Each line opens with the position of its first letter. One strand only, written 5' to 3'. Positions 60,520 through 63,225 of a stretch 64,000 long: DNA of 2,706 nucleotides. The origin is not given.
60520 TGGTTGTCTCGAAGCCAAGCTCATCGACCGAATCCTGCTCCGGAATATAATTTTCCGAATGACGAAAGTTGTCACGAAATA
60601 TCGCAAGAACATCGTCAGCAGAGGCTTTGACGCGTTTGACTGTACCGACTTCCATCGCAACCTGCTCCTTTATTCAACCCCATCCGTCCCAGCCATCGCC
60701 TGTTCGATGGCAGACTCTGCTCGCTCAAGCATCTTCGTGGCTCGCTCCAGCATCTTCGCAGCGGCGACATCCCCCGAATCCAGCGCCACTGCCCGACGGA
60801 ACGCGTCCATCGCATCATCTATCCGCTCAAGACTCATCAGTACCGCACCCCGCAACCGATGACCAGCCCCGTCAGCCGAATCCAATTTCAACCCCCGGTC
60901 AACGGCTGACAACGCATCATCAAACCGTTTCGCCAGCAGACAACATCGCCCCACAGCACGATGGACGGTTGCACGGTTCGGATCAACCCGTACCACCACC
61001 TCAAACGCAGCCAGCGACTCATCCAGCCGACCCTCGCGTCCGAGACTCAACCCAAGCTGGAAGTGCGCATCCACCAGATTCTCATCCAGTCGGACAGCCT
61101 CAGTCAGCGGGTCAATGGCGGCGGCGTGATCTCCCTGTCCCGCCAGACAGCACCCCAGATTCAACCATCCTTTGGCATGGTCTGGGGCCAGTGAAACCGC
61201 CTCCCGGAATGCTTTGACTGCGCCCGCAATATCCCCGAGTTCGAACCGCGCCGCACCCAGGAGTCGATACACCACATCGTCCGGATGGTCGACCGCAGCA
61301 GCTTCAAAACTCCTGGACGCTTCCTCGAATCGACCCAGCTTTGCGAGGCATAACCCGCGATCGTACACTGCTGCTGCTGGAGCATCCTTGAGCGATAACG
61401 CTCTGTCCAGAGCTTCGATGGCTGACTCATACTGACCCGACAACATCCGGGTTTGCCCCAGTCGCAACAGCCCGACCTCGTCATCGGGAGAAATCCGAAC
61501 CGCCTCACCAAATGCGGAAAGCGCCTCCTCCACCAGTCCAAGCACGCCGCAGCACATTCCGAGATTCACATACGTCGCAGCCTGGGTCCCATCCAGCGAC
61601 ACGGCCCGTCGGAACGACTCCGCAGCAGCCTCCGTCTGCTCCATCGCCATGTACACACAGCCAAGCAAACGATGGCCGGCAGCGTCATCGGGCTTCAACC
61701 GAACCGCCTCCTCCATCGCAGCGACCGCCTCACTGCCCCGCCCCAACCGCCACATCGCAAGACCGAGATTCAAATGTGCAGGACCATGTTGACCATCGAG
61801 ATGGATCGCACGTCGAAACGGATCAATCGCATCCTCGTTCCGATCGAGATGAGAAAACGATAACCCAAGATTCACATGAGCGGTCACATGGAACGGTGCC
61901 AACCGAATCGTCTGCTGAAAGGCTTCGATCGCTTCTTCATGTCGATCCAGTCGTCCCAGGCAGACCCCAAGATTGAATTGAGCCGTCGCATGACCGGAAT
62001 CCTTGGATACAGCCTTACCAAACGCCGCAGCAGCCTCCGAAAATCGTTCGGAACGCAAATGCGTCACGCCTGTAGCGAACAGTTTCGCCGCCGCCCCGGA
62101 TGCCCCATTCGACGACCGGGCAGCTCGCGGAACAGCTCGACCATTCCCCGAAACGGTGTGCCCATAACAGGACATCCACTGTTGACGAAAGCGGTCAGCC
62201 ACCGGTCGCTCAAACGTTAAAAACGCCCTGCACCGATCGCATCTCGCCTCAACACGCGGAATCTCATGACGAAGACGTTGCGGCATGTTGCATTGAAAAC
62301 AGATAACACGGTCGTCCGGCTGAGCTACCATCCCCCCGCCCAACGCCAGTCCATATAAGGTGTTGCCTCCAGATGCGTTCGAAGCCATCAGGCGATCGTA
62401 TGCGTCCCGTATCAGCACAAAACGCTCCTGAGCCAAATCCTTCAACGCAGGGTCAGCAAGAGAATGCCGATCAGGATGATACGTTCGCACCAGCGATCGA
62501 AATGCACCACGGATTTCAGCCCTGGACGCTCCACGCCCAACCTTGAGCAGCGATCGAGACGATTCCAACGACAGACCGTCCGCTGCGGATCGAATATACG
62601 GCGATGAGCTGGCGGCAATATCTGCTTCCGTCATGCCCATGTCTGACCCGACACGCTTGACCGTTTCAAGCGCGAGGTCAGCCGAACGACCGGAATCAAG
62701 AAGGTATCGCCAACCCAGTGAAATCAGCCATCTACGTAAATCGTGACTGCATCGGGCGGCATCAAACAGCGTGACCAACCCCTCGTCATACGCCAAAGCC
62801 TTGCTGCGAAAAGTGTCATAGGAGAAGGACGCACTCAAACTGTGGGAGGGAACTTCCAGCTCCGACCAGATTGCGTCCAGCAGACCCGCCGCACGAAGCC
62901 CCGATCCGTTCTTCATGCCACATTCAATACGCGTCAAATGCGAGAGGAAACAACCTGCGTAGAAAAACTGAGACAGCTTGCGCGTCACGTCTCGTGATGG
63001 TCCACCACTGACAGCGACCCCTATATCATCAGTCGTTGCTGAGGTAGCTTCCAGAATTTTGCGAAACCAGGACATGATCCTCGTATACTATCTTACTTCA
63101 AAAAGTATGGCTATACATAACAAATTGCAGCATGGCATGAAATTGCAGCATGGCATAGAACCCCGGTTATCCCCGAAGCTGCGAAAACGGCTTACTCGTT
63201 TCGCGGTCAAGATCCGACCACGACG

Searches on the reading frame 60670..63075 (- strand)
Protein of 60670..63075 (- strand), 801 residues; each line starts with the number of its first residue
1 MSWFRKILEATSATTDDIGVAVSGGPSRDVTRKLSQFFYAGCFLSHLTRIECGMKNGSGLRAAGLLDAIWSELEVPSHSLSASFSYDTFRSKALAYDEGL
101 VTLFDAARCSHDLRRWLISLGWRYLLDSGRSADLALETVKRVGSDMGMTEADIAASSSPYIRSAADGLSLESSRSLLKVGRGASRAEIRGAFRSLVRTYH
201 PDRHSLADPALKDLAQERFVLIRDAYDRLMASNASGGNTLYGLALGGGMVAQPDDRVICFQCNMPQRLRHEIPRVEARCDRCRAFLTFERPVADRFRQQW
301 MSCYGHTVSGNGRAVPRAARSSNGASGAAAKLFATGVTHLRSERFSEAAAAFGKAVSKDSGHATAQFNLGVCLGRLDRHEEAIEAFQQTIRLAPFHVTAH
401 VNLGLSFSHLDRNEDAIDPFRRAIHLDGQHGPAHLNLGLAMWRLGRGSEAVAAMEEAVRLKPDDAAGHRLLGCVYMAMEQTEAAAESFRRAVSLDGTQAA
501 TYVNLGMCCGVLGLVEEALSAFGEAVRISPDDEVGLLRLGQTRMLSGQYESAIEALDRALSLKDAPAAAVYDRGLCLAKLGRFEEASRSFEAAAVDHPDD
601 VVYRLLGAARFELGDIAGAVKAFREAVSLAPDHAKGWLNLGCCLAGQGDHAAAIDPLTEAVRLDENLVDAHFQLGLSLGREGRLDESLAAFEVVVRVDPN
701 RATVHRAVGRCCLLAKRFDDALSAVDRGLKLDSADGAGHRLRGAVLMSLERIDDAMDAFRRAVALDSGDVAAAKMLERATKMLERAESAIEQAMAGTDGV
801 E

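Call 19: search_protein_families(library=ncbifam, max_evalue=0.00001, proteins=[window:60670-63075:-])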
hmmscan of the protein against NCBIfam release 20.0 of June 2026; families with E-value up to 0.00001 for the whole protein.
window:60670-63075:- (801 aa): 28 families (the best 25 are shown)
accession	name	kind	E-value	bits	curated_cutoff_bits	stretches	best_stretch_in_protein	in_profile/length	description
NF040959.1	MamA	equivalog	2.4e-61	206.8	200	4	497-665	35-204/204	magnetosome protein MamA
TIGR02917.1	PEP_TPR_lipo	equivalog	1.9e-42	145.2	312.2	2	516-778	278-541/899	XrtA/PEP-CTERM system TPR-repeat protein PrsT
TIGR02552.1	LcrH_SycD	equivalog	9.5e-42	141.9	104.8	1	658-784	8-134/136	SycD/LcrH family type III secretion system chaperone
TIGR02521.1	type_IV_pilW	equivalog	5e-38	130.9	154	2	399-561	33-197/234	type IV pilus biogenesis/stability protein PilW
NF033762.1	social_mot_Tgl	equivalog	4.4e-29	101.6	225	2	335-523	37-228/252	social motility TPR repeat lipoprotein Tgl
NF033920.0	C39_PA2778_fam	equivalog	1.4e-25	90.2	150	1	578-664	167-254/255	PA2778 family cysteine peptidase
NF008391.2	PRK11189.1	equivalog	9.2e-25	87.7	250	2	497-605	63-170/297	lipoprotein NlpI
NF011886.0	PRK15359.1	equivalog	4.5e-24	84.8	146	0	539-595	64-120/144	type III secretion system chaperone protein SscB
NF047558.1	TPR_END_plus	domain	5.3e-24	83.9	32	0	637-669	2-34/56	TPR end-of-group domain-containing protein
NF033758.1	gliding_GltE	equivalog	7e-23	81.3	225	1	421-531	212-322/411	adventurous gliding motility TPR repeat lipoprotein GltE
NF052415.1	T3SS_chap_SctY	equivalog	1.5e-16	60.8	70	0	680-764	18-105/106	type III secretion apparatus assembly chaperone SctY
TIGR04510.1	mod_pep_cyc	subfamily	6.1e-16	58.1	400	1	326-500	395-571/814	putative peptide modification system cyclase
TIGR02795.1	tol_pal_ybgF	equivalog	1.6e-15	57.8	90.1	0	569-659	4-101/119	tol-pal system protein YbgF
TIGR00990.1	3a0801s09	subfamily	2.5e-13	49.6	757.25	0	537-643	335-442/615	mitochondrial import receptor subunit TOM70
NF047507.1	TPR_BatC_Lepto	exception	1.7e-10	40.8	175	0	339-404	68-137/214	TPR repeat-containing protein BatC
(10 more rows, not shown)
